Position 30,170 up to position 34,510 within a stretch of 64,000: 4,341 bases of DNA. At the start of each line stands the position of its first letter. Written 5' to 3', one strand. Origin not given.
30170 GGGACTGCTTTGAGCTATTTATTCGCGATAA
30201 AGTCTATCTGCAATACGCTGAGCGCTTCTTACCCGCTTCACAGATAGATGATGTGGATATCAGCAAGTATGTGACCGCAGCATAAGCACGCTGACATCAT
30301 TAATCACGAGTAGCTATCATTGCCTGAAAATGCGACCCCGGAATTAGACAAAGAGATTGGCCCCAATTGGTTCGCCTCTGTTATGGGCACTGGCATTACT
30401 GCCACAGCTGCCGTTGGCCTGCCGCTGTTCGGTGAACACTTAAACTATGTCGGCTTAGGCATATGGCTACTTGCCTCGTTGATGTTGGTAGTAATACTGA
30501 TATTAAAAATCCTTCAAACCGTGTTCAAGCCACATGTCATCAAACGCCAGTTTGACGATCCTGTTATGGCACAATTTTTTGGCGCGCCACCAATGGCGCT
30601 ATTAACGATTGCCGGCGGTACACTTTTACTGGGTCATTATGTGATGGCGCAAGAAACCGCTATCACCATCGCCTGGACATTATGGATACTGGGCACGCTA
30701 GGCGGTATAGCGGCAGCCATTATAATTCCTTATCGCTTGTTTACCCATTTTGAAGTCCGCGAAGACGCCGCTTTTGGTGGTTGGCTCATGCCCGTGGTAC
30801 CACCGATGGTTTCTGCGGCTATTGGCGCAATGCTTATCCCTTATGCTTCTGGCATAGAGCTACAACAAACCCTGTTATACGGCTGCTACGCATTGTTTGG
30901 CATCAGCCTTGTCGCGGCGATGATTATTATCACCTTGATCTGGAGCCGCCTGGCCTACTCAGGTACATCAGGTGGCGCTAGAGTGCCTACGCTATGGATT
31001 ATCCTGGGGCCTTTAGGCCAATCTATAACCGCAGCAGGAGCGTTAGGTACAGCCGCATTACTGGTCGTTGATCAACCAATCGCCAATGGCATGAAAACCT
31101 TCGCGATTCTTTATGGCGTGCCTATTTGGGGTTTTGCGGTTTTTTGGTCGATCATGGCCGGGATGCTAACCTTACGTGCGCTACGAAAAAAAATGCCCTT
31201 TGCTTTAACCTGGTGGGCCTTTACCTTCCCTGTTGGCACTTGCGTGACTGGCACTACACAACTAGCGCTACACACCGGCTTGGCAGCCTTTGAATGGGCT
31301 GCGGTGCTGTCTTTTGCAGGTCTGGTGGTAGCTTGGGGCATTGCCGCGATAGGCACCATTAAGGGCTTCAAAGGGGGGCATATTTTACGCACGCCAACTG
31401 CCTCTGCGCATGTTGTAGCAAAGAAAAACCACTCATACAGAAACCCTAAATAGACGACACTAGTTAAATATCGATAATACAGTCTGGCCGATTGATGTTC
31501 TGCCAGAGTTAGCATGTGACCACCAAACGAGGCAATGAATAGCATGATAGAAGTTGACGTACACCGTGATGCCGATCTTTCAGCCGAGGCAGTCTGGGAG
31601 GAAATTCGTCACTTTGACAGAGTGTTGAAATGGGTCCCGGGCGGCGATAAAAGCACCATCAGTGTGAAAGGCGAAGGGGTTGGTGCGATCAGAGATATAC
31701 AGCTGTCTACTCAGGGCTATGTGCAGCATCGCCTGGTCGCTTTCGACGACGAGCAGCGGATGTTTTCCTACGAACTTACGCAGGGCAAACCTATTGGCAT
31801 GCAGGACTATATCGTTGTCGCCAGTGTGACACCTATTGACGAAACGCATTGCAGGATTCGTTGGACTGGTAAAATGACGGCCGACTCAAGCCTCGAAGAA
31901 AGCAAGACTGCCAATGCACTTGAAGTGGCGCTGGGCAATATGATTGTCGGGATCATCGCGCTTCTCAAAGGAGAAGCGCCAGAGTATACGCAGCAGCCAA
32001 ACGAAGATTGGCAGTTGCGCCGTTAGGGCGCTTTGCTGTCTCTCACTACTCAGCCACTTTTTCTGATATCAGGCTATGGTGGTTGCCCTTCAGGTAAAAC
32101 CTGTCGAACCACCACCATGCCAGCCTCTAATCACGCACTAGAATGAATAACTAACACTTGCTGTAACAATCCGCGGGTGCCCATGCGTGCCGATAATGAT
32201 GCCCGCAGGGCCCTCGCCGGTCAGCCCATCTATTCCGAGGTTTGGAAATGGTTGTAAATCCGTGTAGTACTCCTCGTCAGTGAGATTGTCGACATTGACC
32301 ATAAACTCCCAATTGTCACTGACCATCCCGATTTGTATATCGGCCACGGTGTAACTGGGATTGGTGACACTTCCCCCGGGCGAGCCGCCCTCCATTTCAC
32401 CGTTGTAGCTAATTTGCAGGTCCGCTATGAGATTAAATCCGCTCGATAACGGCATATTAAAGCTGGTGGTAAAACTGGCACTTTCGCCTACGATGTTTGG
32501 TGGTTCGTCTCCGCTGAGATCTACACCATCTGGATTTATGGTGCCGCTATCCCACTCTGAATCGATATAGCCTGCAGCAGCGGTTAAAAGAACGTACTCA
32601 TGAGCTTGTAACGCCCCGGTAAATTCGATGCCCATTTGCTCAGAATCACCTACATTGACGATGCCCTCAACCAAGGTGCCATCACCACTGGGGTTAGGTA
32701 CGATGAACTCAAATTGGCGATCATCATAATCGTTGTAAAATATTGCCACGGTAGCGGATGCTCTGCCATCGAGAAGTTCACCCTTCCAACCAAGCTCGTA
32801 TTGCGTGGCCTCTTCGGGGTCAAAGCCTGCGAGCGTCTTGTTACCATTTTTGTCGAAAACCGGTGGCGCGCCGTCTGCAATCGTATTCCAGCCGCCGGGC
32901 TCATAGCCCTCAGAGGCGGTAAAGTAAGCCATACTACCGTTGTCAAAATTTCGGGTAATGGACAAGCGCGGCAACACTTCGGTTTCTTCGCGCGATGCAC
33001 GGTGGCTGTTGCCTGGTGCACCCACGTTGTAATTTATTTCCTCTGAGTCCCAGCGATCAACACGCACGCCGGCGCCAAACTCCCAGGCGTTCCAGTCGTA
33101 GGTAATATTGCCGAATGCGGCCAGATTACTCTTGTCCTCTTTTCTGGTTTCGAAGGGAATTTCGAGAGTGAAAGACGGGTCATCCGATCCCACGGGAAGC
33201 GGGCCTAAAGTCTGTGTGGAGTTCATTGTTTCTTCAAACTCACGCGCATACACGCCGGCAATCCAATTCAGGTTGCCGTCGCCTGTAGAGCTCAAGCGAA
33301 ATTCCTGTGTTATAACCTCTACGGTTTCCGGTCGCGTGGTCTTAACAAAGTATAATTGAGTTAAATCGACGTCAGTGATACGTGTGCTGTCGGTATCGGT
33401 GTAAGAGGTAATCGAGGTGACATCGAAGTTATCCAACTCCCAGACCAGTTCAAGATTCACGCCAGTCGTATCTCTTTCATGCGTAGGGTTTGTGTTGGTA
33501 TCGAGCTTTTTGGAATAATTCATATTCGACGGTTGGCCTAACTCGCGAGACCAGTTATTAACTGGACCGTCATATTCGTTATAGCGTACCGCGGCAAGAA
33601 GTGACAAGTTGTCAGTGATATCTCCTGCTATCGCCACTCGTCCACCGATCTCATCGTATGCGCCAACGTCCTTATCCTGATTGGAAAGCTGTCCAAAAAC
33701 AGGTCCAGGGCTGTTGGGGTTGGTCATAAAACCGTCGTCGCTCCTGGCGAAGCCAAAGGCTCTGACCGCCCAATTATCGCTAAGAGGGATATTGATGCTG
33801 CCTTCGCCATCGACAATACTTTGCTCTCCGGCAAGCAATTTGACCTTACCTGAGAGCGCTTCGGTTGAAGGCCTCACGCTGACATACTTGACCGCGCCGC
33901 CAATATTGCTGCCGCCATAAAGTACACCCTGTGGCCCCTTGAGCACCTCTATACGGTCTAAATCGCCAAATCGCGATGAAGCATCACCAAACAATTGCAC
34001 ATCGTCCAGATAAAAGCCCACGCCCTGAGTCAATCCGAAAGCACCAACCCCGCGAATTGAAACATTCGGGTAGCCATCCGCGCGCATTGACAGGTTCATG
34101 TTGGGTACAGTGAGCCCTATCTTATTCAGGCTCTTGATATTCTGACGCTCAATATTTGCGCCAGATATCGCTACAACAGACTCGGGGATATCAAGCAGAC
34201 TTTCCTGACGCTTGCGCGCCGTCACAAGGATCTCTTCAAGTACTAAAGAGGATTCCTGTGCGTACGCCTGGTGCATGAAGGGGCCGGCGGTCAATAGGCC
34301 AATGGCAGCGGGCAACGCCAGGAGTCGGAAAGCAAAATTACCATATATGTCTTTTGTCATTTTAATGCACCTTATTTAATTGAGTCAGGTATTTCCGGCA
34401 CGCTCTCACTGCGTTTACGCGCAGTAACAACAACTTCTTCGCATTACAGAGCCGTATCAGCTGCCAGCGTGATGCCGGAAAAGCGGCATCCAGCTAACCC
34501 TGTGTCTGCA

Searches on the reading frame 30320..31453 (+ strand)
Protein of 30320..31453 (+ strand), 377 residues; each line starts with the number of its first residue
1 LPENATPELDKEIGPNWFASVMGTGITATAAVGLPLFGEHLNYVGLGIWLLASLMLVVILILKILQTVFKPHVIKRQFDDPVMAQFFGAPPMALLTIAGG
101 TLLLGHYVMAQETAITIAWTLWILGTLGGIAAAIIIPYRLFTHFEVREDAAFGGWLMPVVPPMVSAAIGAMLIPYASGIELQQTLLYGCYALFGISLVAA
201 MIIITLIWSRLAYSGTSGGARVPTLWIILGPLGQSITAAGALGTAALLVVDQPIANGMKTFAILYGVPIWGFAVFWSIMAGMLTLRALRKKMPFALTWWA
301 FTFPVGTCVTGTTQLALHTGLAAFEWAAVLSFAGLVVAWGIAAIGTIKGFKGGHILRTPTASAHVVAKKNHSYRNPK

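Call 78: search_protein_families(library=pfam, proteins=[window:30320-31453:+], max_evalue=0.00001)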
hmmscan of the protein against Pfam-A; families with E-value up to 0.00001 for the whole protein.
window:30320-31453:+ (377 aa): 1 family
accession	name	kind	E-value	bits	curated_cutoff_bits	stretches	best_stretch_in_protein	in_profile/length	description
PF03595.22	SLAC1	-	3.3e-73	247.1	27.9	1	13-347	2-331/331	Voltage-dependent anion channel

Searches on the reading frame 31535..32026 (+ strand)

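Call 78: search_protein_families(library=pfam, proteins=[window:31535-32026:+], max_evalue=0.00001)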
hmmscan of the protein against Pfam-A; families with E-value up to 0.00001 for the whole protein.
window:31535-32026:+ (163 aa): 1 family
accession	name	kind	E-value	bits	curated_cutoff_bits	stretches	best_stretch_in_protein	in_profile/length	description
PF10604.15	Polyketide_cyc2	-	8.6e-15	55.7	27.4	1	4-118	1-111/142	Polyketide cyclase / dehydrase and lipid transport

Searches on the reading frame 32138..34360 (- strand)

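Call 78: search_protein_families(library=pfam, proteins=[window:32138-34360:-], max_evalue=0.00001)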
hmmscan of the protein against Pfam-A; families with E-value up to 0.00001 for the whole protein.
window:32138-34360:- (740 aa): 3 families
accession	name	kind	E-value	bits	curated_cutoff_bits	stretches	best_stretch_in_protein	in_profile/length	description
PF00593.30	TonB_dep_Rec_b-barrel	-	2.6e-41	143.3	27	1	281-693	43-436/436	TonB dependent receptor-like, beta-barrel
PF07715.20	Plug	-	1.4e-15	58.2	23.9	1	55-156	2-107/107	TonB-dependent Receptor Plug Domain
PF14905.12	OMP_b-brl_3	-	1.8e-12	47.5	27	1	410-698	112-378/408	Outer membrane protein beta-barrel family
